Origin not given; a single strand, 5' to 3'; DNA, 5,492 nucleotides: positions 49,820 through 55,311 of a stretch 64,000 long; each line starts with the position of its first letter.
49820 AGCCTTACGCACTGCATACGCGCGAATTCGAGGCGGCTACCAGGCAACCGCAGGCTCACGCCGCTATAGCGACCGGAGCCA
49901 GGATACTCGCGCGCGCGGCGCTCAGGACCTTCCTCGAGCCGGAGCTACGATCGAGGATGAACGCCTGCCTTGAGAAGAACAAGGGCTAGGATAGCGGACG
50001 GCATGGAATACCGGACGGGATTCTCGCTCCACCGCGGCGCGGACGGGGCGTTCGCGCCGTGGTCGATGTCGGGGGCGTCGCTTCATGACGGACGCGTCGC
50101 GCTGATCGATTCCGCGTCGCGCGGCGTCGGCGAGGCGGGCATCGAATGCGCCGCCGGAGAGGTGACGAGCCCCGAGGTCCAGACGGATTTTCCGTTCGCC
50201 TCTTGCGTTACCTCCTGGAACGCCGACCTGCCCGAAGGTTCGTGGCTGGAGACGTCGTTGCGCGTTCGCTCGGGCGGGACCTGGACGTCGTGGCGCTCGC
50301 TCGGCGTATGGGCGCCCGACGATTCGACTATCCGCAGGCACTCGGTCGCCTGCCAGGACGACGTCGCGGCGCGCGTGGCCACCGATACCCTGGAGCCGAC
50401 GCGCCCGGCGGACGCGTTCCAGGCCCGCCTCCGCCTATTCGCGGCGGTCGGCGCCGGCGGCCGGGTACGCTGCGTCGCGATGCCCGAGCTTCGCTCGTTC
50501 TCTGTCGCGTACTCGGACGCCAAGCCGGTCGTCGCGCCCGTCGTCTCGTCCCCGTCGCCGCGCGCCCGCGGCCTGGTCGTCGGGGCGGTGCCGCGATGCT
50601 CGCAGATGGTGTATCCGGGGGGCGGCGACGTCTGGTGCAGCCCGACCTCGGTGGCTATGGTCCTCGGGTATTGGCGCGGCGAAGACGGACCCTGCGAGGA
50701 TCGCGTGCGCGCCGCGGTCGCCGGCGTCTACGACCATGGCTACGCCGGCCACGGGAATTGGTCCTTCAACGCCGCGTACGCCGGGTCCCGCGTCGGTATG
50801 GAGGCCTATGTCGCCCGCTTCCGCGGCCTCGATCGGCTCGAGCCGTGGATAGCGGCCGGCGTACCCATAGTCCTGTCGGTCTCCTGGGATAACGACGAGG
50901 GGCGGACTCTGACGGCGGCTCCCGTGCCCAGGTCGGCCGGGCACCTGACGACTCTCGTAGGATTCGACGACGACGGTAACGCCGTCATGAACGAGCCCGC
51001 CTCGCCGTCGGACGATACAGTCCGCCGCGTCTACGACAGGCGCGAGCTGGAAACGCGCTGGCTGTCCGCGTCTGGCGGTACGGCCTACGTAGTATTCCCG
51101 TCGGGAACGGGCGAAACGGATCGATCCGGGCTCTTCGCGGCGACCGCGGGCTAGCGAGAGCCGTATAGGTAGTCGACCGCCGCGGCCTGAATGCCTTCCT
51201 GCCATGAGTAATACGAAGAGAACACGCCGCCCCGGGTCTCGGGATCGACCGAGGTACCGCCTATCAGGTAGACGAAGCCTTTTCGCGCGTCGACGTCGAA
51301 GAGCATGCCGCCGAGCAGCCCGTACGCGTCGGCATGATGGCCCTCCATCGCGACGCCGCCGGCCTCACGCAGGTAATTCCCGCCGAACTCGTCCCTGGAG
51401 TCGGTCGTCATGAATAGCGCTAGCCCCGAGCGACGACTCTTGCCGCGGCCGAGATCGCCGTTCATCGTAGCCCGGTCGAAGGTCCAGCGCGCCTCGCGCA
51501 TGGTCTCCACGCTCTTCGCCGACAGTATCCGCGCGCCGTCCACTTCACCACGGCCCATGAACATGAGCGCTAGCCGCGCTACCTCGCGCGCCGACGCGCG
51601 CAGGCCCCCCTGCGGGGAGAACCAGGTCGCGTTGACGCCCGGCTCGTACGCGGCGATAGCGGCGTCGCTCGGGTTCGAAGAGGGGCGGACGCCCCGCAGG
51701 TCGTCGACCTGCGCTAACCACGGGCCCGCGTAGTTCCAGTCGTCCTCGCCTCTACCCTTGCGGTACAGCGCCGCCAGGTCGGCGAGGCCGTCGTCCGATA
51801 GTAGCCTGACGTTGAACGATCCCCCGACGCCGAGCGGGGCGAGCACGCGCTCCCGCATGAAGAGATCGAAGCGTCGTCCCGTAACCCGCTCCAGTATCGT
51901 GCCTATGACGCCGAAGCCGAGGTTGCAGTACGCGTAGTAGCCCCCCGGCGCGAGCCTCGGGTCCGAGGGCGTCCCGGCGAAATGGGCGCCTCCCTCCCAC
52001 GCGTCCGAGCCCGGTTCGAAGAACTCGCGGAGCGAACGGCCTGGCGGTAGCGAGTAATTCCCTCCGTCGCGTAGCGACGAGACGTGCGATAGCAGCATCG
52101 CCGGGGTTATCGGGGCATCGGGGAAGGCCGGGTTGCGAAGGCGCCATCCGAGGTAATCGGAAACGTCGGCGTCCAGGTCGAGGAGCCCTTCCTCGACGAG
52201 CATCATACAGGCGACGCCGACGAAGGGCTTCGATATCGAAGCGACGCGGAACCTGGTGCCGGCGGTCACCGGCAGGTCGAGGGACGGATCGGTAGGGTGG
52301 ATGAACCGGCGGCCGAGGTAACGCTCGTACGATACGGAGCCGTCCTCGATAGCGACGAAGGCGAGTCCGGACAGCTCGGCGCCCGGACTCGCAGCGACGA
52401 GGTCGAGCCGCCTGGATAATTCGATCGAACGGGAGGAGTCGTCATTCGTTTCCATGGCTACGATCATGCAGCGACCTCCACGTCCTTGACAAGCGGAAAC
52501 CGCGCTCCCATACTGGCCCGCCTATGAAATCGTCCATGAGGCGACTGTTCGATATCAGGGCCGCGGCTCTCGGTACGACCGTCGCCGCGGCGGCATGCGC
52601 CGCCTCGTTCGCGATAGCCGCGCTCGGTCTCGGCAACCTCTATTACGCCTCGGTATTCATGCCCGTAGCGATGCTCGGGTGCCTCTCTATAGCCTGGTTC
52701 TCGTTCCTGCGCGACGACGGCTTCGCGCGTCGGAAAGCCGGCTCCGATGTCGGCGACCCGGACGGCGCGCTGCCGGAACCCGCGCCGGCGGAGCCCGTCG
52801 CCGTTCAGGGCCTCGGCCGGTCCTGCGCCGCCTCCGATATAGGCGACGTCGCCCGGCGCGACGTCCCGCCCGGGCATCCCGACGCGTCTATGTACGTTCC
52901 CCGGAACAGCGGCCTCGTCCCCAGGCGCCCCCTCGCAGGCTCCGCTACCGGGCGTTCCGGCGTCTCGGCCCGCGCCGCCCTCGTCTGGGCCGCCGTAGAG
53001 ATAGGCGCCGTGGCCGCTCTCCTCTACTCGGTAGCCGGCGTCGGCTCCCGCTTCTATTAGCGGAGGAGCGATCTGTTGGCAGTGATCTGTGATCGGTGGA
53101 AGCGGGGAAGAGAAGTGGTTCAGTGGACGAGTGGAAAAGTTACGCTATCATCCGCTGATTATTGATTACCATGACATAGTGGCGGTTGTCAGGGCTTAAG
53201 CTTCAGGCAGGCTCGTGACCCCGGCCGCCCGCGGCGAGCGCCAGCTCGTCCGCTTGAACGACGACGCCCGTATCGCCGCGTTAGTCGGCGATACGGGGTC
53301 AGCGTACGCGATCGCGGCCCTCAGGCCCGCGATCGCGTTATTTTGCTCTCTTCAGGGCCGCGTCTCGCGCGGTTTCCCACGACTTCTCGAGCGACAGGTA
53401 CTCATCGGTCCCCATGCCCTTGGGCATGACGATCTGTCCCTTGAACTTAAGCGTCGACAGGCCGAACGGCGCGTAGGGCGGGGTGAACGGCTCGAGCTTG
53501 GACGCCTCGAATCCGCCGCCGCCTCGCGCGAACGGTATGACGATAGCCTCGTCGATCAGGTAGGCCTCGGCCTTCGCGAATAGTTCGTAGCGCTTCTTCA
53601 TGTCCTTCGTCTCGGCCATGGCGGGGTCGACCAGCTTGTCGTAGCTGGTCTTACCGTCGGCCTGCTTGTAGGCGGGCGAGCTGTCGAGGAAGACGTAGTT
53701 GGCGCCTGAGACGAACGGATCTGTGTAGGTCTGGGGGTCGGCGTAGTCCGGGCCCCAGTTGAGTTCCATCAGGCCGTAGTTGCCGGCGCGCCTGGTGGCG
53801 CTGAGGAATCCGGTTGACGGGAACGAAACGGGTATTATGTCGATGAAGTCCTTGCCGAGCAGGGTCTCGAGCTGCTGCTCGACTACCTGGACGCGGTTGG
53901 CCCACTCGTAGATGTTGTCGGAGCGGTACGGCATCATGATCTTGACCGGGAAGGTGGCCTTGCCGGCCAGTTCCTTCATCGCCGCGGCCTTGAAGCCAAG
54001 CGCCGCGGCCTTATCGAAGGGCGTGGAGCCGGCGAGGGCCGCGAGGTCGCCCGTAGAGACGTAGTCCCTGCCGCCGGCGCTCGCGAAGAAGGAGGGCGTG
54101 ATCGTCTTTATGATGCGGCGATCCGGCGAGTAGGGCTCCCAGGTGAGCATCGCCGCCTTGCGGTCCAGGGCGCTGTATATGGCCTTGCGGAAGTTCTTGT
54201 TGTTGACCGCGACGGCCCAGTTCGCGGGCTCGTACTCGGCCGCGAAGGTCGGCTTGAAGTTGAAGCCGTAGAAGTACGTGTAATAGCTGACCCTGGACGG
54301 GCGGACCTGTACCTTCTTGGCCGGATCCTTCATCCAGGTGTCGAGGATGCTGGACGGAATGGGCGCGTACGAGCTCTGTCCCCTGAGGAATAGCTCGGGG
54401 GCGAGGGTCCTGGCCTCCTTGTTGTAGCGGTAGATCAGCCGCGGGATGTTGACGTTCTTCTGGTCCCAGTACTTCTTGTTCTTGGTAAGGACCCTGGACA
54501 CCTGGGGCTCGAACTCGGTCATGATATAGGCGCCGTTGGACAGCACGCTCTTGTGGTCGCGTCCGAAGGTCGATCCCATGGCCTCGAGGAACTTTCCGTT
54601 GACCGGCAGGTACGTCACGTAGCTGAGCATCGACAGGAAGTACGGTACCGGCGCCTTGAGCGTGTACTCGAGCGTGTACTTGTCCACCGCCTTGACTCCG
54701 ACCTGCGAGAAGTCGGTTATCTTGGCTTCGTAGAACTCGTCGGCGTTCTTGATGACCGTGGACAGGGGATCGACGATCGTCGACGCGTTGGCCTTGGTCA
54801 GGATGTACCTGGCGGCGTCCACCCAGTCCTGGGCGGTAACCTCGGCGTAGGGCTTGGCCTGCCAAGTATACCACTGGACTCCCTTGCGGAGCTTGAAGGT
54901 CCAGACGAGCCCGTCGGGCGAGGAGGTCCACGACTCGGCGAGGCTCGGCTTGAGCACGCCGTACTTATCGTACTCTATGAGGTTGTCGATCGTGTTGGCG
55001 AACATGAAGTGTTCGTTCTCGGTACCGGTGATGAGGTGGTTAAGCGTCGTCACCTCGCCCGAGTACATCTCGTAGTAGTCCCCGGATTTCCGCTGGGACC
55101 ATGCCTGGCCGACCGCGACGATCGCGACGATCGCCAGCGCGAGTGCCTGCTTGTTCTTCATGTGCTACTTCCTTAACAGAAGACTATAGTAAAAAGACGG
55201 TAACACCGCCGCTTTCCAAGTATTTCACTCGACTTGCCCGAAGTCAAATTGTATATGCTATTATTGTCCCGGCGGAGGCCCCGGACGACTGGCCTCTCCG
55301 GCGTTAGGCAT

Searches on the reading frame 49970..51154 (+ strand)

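Call 82: search_protein_families(library=pfam, proteins=[window:49970-51154:+], max_evalue=0.00001)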
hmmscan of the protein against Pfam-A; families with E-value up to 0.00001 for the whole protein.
window:49970-51154:+ (394 aa): 1 family
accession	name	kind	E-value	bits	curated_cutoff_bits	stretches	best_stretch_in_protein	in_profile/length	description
PF13529.12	Peptidase_C39_2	-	6.1e-13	50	24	1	207-343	3-142/143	Peptidase_C39 like family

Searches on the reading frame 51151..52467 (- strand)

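Call 82: search_protein_families(library=pfam, proteins=[window:51151-52467:-], max_evalue=0.00001)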
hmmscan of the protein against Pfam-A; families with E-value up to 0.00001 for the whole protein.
window:51151-52467:- (438 aa): 1 family
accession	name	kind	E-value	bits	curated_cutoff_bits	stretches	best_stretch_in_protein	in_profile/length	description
PF00144.29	Beta-lactamase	-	3e-41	142.1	27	1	31-372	13-280/329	Beta-lactamase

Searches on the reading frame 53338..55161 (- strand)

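Call 82: search_protein_families(library=pfam, proteins=[window:53338-55161:-], max_evalue=0.00001)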
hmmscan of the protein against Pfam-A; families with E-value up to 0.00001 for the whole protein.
window:53338-55161:- (607 aa): 1 family
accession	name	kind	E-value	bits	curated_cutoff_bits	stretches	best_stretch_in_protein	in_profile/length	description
PF00496.27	SBP_bac_5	-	5.4e-52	177.6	32.4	1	70-488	2-365/368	Bacterial extracellular solute-binding proteins, family 5 Middle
